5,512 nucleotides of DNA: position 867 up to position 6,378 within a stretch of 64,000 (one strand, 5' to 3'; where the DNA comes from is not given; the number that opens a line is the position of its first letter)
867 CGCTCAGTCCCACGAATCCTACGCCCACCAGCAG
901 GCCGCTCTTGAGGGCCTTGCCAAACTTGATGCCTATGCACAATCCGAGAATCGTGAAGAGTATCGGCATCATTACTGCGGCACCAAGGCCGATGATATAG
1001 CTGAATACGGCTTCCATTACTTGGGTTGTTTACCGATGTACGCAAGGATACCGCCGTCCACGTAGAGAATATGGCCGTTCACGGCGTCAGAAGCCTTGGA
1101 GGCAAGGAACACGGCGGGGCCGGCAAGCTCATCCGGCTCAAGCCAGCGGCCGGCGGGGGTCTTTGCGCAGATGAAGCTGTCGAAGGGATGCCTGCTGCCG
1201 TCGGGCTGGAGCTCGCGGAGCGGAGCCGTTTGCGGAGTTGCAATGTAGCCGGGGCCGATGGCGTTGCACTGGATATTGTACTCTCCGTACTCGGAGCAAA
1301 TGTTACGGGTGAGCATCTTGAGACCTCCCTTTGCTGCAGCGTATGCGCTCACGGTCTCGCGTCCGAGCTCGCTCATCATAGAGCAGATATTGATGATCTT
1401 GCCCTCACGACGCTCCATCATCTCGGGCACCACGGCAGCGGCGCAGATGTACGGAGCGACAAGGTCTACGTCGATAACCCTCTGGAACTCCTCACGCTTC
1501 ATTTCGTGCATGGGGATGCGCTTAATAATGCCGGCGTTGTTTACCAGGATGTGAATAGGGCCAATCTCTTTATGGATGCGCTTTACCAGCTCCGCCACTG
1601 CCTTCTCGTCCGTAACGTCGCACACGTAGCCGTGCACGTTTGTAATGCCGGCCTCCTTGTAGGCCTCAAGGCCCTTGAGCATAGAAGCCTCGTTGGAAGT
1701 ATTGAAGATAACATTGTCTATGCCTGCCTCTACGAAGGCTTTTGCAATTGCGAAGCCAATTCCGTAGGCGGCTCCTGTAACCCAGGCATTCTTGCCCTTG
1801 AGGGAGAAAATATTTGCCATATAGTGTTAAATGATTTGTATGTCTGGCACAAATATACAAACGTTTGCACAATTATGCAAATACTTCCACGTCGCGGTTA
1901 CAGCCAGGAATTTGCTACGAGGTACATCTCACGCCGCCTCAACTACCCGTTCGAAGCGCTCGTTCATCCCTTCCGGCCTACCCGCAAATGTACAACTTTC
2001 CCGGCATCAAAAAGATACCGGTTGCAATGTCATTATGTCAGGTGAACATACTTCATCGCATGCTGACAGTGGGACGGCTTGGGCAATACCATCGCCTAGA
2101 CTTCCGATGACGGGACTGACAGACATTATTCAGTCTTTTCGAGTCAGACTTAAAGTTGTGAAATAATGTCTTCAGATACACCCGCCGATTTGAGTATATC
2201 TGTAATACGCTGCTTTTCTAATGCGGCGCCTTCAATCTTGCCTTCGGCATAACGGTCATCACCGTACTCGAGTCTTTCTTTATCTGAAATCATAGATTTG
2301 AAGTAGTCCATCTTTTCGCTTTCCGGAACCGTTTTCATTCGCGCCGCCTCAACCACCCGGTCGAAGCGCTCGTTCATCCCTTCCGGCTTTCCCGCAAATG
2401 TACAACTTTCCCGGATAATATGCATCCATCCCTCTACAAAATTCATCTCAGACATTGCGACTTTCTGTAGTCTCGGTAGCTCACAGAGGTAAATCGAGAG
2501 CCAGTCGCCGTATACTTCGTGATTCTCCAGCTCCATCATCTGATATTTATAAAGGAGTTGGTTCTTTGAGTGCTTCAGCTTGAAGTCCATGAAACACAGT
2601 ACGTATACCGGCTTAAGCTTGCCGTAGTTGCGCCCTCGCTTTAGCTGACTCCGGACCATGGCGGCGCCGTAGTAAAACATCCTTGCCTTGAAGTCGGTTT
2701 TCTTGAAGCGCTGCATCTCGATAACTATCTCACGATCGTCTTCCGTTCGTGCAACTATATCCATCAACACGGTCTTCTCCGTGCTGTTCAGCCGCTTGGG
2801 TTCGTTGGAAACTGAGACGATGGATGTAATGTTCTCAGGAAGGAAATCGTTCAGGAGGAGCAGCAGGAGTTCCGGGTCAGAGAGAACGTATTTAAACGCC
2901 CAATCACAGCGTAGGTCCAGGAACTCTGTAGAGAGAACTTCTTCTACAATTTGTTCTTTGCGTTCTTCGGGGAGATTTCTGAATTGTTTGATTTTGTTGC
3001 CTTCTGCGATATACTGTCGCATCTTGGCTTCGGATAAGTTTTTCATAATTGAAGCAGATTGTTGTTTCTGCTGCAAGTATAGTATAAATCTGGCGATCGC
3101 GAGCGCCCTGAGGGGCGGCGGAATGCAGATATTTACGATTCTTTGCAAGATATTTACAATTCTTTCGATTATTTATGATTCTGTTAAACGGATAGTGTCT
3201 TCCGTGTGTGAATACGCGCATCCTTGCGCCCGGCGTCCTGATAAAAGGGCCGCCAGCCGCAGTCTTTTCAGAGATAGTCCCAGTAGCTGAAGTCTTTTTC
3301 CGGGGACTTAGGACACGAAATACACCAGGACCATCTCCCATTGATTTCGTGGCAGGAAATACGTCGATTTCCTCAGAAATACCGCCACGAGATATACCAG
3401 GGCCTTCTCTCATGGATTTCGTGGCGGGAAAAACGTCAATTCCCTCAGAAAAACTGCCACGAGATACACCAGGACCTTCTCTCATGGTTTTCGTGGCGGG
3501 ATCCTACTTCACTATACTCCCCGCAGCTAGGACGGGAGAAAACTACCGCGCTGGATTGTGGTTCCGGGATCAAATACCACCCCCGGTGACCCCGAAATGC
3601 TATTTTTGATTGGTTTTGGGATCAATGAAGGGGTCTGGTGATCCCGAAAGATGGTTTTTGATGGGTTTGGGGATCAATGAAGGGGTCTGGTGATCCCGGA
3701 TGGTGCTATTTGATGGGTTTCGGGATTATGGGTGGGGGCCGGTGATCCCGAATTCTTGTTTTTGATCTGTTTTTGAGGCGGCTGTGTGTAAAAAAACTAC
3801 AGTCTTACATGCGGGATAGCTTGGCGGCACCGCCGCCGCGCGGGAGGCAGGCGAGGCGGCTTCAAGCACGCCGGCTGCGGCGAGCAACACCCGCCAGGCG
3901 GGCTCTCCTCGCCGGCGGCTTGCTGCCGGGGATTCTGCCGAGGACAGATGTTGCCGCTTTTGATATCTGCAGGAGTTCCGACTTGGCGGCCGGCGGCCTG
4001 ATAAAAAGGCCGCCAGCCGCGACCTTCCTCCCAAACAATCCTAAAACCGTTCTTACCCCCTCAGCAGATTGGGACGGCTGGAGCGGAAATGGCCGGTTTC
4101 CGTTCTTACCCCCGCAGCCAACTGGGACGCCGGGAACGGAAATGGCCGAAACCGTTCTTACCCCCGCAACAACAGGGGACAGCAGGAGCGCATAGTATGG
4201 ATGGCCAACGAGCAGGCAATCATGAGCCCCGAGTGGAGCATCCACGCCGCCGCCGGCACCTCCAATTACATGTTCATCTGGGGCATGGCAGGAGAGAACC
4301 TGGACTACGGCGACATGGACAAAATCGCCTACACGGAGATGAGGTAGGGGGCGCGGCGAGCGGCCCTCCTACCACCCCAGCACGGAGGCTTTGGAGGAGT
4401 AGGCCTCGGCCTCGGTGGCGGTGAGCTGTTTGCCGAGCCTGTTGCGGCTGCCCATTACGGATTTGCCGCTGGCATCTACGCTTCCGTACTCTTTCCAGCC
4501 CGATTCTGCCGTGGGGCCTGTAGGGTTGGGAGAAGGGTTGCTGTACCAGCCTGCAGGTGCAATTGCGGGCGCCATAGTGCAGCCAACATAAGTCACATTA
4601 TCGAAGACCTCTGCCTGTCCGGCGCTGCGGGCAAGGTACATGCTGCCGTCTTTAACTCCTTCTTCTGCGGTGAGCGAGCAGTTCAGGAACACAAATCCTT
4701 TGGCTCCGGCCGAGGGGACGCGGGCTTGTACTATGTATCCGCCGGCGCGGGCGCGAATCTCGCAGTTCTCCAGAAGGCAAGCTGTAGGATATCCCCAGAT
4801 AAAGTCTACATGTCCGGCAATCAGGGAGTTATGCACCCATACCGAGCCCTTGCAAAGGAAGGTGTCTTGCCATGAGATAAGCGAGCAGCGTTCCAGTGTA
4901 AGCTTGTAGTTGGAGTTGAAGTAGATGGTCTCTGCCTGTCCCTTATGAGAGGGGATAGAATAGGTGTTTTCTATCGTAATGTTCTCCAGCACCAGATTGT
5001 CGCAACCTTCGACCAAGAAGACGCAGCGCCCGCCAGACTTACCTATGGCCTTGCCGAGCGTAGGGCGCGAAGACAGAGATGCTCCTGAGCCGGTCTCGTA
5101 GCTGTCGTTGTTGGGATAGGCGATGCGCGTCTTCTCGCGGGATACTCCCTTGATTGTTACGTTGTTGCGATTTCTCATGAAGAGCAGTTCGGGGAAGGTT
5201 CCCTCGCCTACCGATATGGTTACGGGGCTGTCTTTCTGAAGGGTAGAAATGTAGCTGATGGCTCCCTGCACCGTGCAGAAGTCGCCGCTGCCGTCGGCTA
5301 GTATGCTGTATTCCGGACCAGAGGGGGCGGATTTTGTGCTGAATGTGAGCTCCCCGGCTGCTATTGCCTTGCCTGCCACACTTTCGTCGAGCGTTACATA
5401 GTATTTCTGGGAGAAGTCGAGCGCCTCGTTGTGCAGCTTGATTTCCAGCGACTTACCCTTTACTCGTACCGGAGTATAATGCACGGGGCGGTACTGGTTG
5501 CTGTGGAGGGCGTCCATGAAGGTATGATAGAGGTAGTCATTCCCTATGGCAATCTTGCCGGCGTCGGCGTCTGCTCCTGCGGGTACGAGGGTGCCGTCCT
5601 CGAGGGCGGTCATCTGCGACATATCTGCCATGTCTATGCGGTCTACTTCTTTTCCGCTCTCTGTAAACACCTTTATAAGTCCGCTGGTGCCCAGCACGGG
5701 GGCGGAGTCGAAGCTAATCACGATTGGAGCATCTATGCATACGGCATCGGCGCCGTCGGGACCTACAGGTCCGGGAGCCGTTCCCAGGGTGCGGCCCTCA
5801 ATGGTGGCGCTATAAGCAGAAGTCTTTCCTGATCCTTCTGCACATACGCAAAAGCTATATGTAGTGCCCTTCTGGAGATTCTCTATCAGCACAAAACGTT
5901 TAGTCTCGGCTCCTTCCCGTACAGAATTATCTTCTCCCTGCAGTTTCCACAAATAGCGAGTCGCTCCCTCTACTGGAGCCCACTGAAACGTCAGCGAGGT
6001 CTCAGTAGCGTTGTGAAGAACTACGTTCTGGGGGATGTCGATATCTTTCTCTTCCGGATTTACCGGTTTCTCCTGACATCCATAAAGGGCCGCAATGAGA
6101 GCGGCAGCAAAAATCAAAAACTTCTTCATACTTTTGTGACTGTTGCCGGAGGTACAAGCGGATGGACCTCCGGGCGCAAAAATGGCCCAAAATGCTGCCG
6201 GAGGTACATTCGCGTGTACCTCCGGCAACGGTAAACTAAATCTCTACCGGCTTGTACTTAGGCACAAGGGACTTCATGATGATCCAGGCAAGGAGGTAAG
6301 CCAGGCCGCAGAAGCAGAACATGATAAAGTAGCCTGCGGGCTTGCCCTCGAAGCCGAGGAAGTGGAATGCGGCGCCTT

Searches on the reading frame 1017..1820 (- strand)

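Call 39: search_protein_families(library=pfam, proteins=[window:1017-1820:-], max_evalue=0.001)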
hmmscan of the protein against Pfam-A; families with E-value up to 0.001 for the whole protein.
window:1017-1820:- (267 aa): 4 families
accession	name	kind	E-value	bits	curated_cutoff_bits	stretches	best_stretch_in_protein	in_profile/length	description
PF13561.12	adh_short_C2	-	4.5e-59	200.3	27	1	16-258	1-235/236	Enoyl-(Acyl carrier protein) reductase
PF00106.31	adh_short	-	5.7e-55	186.3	26.6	1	10-203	1-192/195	short chain dehydrogenase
PF08659.16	KR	-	1.3e-15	58.2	22.6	1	13-167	4-156/180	KR domain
PF23441.1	SDR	-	9e-07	29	27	1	13-195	11-196/258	SDR-like rossmann domain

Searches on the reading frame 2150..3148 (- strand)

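Call 39: search_protein_families(library=pfam, proteins=[window:2150-3148:-], max_evalue=0.001)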
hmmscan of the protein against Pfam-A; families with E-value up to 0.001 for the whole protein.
window:2150-3148:- (332 aa): 1 family
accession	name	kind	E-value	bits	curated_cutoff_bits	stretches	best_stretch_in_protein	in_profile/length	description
PF12784.13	PDDEXK_2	-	2.7e-37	129.1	27.4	1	80-286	2-216/229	PD-(D/E)XK nuclease family transposase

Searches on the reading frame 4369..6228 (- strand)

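Call 39: search_protein_families(library=pfam, proteins=[window:4369-6228:-], max_evalue=0.001)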
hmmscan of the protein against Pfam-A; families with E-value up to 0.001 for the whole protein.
window:4369-6228:- (619 aa): 3 families
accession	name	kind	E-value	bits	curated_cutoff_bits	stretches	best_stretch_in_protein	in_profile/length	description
PF01095.25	Pectinesterase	-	3.3e-17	62.6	27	1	310-563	5-244/298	Pectinesterase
PF00041.27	fn3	-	1.5e-08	35.1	25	1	65-144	2-82/84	Fibronectin type III domain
PF16656.11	Pur_ac_phosph_N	-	0.00025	22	30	0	75-141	10-91/93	Purple acid Phosphatase, N-terminal domain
